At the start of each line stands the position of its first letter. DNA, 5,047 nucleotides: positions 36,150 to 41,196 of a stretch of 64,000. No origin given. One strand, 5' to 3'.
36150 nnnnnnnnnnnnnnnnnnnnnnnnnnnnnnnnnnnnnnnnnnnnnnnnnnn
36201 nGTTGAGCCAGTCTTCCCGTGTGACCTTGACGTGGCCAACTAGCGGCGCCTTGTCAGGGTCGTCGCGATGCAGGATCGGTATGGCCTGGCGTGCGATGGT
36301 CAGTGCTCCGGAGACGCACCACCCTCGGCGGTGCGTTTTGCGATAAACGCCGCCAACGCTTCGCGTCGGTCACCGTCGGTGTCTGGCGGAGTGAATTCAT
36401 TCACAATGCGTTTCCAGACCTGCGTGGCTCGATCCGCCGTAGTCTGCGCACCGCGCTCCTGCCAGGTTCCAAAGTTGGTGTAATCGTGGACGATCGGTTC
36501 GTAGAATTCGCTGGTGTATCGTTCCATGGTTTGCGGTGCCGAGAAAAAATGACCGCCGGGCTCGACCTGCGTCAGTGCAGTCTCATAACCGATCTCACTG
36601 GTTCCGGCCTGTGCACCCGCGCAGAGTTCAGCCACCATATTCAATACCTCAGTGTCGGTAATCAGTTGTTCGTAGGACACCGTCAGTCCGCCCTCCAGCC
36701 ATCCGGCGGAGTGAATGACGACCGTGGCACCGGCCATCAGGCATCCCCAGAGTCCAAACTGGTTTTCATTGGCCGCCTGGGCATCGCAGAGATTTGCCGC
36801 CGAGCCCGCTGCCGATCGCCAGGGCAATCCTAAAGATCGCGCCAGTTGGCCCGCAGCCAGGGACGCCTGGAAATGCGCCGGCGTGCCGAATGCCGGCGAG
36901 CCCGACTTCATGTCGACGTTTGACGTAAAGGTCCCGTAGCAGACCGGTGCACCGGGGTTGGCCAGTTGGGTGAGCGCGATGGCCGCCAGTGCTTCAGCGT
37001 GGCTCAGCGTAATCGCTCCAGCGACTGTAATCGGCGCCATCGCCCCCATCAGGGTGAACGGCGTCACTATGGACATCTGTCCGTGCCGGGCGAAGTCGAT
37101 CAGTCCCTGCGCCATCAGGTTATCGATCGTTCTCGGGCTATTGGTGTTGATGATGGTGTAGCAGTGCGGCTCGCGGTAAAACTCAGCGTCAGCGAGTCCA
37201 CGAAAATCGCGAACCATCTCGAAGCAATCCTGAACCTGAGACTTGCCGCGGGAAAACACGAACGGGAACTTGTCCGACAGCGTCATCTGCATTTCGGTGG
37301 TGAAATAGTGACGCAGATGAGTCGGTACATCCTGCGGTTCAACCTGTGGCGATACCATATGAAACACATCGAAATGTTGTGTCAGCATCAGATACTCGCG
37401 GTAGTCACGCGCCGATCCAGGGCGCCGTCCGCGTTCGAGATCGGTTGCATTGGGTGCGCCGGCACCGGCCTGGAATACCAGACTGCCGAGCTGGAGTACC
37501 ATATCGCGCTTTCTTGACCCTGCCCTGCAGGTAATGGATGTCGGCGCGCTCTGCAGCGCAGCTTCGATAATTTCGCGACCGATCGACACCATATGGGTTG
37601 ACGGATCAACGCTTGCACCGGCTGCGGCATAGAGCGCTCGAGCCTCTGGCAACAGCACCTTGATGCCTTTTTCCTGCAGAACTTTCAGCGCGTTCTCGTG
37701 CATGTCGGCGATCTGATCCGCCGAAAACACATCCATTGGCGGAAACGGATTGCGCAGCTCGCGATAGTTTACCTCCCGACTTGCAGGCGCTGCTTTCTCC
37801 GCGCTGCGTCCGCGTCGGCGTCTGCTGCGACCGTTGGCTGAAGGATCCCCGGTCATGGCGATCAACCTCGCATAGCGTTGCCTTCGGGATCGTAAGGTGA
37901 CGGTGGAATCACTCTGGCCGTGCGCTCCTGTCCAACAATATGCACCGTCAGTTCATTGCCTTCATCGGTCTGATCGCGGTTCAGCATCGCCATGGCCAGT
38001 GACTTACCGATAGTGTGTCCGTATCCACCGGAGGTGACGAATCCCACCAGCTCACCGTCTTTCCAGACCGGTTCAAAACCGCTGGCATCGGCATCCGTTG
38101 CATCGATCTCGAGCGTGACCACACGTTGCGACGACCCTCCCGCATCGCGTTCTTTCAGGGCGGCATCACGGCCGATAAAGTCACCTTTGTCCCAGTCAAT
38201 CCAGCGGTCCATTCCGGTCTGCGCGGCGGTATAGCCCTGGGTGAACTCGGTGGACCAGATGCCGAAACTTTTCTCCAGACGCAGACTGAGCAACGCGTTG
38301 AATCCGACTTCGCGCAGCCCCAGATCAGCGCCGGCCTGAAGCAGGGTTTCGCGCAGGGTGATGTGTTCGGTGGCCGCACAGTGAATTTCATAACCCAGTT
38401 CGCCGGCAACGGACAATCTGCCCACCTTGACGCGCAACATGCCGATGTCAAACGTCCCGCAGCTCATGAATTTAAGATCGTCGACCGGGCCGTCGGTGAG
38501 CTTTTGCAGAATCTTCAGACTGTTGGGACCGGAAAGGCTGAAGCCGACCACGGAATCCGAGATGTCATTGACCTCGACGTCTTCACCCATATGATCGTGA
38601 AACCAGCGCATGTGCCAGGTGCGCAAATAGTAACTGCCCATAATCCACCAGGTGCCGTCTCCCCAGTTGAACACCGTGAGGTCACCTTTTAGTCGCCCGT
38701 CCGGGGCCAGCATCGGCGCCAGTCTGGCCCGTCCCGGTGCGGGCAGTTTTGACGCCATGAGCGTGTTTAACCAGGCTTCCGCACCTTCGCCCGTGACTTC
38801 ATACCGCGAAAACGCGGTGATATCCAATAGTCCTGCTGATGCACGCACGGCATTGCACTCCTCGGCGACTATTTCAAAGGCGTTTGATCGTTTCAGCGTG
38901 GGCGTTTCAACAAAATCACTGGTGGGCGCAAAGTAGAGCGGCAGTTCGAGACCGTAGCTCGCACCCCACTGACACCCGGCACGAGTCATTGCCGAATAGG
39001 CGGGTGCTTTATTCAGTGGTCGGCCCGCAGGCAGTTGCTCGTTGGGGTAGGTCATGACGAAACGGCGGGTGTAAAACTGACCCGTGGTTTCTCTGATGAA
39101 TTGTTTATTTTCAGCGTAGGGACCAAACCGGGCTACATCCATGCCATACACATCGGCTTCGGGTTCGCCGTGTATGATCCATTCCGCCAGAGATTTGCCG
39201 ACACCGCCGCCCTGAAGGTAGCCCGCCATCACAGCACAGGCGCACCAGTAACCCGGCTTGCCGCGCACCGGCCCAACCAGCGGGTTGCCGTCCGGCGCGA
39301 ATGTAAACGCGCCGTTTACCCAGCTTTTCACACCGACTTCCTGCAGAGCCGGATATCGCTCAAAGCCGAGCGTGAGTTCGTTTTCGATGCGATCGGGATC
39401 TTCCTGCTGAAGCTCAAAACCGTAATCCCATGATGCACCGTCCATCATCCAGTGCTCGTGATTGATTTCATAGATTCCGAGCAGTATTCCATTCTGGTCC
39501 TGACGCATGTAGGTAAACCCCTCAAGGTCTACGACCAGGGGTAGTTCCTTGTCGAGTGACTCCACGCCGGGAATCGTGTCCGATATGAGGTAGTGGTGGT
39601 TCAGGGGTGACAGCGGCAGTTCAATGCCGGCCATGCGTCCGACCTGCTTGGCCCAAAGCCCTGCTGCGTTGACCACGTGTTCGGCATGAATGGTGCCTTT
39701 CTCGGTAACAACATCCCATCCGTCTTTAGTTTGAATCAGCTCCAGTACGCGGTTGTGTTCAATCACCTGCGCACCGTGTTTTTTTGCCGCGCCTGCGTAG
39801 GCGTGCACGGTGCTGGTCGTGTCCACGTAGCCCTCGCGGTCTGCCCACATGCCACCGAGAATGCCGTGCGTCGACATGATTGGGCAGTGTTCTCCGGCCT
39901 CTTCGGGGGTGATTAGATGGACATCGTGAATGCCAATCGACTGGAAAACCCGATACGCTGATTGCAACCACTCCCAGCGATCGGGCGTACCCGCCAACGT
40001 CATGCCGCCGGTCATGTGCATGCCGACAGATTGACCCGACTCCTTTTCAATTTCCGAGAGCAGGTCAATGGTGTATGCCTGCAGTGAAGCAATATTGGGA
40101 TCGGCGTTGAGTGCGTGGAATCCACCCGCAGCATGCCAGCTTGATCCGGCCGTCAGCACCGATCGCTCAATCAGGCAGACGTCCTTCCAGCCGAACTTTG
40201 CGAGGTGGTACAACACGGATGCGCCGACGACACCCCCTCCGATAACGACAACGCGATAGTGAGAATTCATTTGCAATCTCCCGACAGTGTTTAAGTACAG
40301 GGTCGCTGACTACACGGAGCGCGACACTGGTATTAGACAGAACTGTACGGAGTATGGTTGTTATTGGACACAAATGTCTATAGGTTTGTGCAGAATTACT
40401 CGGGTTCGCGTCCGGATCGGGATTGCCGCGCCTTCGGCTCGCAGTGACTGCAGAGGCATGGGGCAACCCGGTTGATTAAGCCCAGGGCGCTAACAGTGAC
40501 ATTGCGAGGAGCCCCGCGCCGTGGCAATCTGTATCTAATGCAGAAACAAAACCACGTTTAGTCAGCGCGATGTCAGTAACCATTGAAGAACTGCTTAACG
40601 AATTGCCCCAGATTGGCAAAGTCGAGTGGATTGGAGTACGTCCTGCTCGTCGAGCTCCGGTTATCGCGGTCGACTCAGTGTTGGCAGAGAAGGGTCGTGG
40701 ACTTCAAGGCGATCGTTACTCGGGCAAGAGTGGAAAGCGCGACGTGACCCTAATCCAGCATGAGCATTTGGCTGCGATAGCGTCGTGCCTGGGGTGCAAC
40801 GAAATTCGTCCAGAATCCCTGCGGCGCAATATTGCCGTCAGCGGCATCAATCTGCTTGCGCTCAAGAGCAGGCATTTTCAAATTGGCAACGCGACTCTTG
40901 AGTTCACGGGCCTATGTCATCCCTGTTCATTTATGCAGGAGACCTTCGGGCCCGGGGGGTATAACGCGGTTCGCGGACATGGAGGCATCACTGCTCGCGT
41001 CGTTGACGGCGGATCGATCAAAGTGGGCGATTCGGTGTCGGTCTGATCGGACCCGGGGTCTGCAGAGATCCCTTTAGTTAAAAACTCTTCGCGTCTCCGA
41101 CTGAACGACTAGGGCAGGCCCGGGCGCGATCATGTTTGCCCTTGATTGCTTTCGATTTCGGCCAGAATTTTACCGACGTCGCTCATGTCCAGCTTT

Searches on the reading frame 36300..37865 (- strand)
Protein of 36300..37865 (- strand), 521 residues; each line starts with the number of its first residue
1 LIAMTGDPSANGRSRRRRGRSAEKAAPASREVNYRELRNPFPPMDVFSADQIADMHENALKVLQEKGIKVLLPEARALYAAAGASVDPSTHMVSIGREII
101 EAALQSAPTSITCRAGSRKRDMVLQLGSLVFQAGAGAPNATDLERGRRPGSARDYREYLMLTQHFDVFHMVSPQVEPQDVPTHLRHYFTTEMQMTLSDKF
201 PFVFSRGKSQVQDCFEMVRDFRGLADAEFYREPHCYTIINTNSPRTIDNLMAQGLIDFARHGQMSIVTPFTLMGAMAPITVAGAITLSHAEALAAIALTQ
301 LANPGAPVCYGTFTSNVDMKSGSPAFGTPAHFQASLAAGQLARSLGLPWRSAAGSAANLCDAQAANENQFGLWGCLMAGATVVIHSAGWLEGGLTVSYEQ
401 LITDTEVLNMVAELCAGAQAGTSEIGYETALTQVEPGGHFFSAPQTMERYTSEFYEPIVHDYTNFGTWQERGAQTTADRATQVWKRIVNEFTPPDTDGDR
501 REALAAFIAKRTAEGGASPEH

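Call 6: search_protein_families(library=pfam, proteins=[window:36300-37865:-])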
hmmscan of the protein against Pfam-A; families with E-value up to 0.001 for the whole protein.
window:36300-37865:- (521 aa): 1 family
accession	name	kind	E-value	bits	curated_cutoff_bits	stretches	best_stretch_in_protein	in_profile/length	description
PF06253.16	MTTB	-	6.6e-198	658.2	25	1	14-516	2-500/500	Trimethylamine methyltransferase (MTTB)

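Call 66: search_protein_families(library=ncbifam, proteins=[window:36300-37865:-], max_evalue=1e-10)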
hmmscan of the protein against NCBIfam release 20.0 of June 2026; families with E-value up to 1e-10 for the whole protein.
window:36300-37865:- (521 aa): 1 family
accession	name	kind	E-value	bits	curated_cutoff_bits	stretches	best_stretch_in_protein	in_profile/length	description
TIGR02369.2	trimeth_pyl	equivalog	1.5e-81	274.3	525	1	44-510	3-467/469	[trimethylamine--corrinoid protein] Co-methyltransferase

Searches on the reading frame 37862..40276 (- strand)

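Call 6: search_protein_families(library=pfam, proteins=[window:37862-40276:-])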
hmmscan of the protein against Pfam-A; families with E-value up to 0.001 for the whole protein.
window:37862-40276:- (804 aa): 6 families
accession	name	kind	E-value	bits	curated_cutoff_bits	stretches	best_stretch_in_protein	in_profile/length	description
PF01266.30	DAO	-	3.8e-65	221.2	27.9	1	8-366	1-353/353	FAD dependent oxidoreductase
PF01571.26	GCV_T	-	2.5e-62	210.9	25.6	1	427-690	2-253/255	Aminomethyltransferase folate-binding domain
PF08669.17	GCV_T_C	-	8e-20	71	25.9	1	718-796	2-80/80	Glycine cleavage T-protein C-terminal barrel domain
PF16350.10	FAO_M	-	1.6e-17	63.8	27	1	369-422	1-54/56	FAD dependent oxidoreductase central domain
PF13738.12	Pyr_redox_3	-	1.5e-05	24.8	30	0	151-209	78-136/305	Pyridine nucleotide-disulphide oxidoreductase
PF07992.20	Pyr_redox_2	-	0.00025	21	26.1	0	8-38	144-173/291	Pyridine nucleotide-disulphide oxidoreductase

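Call 66: search_protein_families(library=ncbifam, proteins=[window:37862-40276:-], max_evalue=1e-10)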
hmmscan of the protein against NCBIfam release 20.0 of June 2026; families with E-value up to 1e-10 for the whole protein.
window:37862-40276:- (804 aa): 20 families
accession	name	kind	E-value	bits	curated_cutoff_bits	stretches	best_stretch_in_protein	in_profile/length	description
NF001567.0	PRK00389.1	subfamily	1.8e-43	148.9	300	1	467-795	31-353/359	glycine cleavage system aminomethyltransferase GcvT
TIGR01372.1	soxA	subfamily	6.5e-43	146.7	1164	1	468-803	644-995/996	sarcosine oxidase subunit alpha family protein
TIGR00528.1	gcvT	equivalog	3.8e-41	141.2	235.85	1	467-790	29-355/362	glycine cleavage system aminomethyltransferase GcvT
NF053776.1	TmaoDeMthMsil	equivalog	1.9e-33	116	1100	1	471-799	419-758/763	trimethylamine N-oxide demethylase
NF010093.0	PRK13579.1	equivalog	1.3e-32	113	459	1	471-790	42-359/371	glycine cleavage system aminomethyltransferase GcvT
NF008425.0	PRK11259.1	equivalog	1.7e-23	83.2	257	1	4-228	2-222/377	N-methyl-L-tryptophan oxidase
TIGR02352.1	thiamin_ThiO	equivalog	7.1e-23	81.3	250.8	1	9-226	1-224/351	glycine oxidase ThiO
NF009133.0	PRK12486.1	equivalog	3.6e-22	78.8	410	1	465-789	39-363/369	dimethylsulfoniopropionate demethylase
TIGR01373.1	soxB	subfamily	5.1e-20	71.7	529.45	1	5-384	29-399/407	sarcosine oxidase subunit beta family protein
NF047633.1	SyrngDmethDesA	equivalog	2.9e-18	65.6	800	1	523-670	92-248/453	syringate O-demethylase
TIGR03377.1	glycerol3P_GlpA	equivalog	1.3e-17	63.6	552.8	1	9-226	2-221/530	anaerobic glycerol-3-phosphate dehydrogenase subunit GlpA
TIGR01377.1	soxA_mon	subfamily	3e-15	55.9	479.65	1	8-228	2-219/381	amino oxidase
NF047885.1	VanMgalDeMLigM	equivalog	5e-15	55.4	580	1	571-670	150-249/461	vanillate/3-O-methylgallate O-demethylase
NF001933.0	PRK00711.1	subfamily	4.3e-14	52.3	383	0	62-385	108-417/429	D-amino acid dehydrogenase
NF033460.1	glycerol3P_ox_II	equivalog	1.2e-13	51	460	1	7-218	2-217/361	type 2 glycerol-3-phosphate oxidase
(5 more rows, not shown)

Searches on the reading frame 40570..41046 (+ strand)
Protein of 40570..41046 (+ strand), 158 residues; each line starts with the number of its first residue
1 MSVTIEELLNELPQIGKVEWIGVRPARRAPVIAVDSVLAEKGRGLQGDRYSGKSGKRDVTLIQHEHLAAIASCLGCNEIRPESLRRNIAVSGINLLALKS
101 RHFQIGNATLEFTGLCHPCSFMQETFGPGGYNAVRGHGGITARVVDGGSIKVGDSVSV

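Call 6: search_protein_families(library=pfam, proteins=[window:40570-41046:+])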
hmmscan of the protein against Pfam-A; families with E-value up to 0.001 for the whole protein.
window:40570-41046:+ (158 aa): 1 family
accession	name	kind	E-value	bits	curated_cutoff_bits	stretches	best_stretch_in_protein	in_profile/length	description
PF03473.23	MOSC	-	2e-15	57.3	22.7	1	56-156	9-119/120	MOSC domain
